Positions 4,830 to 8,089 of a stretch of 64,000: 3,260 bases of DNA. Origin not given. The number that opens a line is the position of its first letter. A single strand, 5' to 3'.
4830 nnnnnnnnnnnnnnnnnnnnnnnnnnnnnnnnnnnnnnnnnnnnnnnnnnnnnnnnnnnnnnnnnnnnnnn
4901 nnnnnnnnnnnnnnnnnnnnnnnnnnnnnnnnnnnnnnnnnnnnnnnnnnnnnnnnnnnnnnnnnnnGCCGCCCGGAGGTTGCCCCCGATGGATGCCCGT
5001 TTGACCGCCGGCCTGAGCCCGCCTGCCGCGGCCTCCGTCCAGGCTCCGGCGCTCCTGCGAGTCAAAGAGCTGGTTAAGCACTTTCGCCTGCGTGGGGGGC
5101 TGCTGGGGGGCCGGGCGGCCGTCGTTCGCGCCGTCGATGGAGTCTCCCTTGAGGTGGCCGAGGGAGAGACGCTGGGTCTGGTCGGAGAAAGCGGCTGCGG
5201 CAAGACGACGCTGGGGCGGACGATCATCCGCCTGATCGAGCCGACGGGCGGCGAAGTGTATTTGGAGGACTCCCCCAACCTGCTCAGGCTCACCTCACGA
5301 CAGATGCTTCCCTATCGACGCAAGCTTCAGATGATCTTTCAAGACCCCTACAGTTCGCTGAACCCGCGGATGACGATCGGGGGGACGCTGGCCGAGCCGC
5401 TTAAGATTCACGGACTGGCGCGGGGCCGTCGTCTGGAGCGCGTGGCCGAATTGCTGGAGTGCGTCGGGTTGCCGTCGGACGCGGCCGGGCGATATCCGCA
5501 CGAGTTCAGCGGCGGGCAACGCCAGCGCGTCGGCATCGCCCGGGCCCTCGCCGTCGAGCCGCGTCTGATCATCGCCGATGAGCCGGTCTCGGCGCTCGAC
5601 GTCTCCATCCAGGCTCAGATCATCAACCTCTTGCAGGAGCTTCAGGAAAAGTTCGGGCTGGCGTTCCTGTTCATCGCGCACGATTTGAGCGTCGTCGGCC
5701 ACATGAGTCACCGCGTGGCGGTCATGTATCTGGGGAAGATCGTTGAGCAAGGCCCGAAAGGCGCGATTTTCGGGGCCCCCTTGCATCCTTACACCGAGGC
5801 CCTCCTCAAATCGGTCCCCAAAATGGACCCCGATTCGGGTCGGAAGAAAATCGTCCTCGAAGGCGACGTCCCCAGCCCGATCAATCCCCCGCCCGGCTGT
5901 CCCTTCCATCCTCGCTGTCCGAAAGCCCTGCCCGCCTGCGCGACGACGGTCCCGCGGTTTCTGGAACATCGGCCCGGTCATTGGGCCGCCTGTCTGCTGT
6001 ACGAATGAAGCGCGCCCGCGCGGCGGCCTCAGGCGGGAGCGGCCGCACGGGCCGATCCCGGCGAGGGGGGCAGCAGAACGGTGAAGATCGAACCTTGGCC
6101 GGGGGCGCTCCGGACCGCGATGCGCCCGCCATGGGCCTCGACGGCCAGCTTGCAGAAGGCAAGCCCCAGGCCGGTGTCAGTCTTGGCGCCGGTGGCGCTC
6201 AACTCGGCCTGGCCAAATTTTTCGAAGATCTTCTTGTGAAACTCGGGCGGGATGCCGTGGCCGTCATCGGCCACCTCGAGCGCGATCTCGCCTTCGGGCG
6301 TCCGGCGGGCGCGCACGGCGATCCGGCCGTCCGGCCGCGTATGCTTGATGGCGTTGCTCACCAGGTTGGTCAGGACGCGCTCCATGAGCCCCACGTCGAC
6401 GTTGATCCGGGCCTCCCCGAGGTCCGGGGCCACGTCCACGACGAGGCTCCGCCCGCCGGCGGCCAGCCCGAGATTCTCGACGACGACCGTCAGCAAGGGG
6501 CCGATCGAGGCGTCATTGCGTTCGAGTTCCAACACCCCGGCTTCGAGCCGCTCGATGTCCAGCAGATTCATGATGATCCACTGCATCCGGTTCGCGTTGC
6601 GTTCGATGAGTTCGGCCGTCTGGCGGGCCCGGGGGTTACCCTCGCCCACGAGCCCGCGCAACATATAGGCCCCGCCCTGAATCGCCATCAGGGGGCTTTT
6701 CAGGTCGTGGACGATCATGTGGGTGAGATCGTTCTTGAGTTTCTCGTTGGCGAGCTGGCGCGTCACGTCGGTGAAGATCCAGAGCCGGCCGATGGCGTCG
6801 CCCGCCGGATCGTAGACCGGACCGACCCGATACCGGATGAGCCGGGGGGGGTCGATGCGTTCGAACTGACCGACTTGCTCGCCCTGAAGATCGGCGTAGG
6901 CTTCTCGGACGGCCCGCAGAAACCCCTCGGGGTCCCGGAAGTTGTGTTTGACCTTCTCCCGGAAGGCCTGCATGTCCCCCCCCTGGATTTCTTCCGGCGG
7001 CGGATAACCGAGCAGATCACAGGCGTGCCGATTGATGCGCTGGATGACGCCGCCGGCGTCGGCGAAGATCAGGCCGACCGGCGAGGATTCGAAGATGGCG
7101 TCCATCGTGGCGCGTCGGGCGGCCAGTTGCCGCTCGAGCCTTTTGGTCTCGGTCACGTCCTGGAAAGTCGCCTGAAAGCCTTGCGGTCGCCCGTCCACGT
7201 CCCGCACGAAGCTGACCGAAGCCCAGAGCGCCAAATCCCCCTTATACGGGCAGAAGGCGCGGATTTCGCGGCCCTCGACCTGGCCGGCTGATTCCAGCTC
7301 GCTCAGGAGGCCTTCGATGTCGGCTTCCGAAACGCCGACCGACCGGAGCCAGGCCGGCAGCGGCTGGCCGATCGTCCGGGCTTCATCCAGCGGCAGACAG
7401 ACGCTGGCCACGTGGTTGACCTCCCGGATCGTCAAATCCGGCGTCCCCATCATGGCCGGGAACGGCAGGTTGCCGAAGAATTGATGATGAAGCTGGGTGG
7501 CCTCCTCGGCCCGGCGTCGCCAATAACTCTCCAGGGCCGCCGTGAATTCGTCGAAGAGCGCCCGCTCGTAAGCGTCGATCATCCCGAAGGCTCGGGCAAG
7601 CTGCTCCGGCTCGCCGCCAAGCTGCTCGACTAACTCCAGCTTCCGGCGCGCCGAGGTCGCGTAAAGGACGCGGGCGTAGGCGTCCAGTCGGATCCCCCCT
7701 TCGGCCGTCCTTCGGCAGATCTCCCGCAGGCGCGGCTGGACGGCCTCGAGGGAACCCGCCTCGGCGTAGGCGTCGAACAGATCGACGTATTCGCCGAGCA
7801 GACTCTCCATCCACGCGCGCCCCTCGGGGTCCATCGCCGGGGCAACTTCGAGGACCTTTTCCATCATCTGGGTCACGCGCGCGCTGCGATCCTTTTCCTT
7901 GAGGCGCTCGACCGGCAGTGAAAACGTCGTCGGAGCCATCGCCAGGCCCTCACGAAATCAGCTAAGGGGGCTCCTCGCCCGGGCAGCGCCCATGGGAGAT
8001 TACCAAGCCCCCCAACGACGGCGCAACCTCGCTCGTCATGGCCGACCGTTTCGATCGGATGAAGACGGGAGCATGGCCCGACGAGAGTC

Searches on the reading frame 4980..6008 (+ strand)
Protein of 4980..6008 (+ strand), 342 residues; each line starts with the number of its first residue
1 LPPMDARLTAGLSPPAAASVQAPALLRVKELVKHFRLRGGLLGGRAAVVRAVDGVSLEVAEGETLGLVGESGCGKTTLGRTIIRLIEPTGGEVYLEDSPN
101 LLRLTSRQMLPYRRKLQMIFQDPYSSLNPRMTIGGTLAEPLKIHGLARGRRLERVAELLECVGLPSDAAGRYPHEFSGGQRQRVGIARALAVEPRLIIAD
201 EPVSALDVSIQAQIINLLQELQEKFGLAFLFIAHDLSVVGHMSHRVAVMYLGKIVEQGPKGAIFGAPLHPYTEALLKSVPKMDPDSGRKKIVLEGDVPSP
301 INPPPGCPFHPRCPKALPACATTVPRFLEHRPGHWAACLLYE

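Call 21: search_protein_families(library=pfam, proteins=[window:4980-6008:+], max_evalue=0.00001)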
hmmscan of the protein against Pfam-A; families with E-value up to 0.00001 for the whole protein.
window:4980-6008:+ (342 aa): 2 families
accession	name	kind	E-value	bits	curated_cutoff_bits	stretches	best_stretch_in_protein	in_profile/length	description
PF00005.33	ABC_tran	-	5.8e-32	111.6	25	1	53-203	2-136/137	ABC transporter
PF08352.17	oligo_HPY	-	1.1e-20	74.2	27.1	1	255-320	1-65/65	Oligopeptide/dipeptide transporter, C-terminal region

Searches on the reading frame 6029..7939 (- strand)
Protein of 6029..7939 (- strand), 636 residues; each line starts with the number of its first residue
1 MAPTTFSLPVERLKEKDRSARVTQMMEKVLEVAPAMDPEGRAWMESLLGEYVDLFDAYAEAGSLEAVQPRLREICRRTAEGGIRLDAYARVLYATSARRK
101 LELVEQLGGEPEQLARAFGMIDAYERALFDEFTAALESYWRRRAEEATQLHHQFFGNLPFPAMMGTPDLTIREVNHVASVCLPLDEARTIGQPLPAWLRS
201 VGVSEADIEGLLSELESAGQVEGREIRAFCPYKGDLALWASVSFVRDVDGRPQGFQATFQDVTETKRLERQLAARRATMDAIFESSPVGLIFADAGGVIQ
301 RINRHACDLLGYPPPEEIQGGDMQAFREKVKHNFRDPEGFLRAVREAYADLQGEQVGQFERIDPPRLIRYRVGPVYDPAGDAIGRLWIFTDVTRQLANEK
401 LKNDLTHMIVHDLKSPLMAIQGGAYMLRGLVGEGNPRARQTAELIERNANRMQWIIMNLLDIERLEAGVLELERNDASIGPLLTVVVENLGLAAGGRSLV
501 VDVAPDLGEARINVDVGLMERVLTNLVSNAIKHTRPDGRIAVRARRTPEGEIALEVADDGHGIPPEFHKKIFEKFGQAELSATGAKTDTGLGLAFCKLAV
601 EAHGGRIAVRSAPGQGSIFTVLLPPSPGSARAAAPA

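Call 21: search_protein_families(library=pfam, proteins=[window:6029-7939:-], max_evalue=0.00001)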
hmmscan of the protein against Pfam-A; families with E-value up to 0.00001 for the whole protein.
window:6029-7939:- (636 aa): 6 families
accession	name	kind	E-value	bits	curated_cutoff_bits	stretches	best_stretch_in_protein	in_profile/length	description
PF02518.31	HATPase_c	-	6.2e-28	97.9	26.4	1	518-625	5-109/111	Histidine kinase-, DNA gyrase B-, and HSP90-like ATPase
PF08448.16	PAS_4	-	2.1e-16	60.5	23.1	1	283-395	1-108/110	PAS fold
PF00512.31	HisKA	-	2.1e-11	44.1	26.9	1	402-468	2-66/66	His Kinase A (phospho-acceptor) domain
PF00989.32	PAS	-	1e-10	42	22.6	1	279-392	3-113/113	PAS fold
PF13188.13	PAS_8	-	5.4e-08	32.9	21.8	1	281-338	5-58/65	PAS domain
PF13426.13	PAS_9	-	1.4e-07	32.1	27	0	287-393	1-102/103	PAS domain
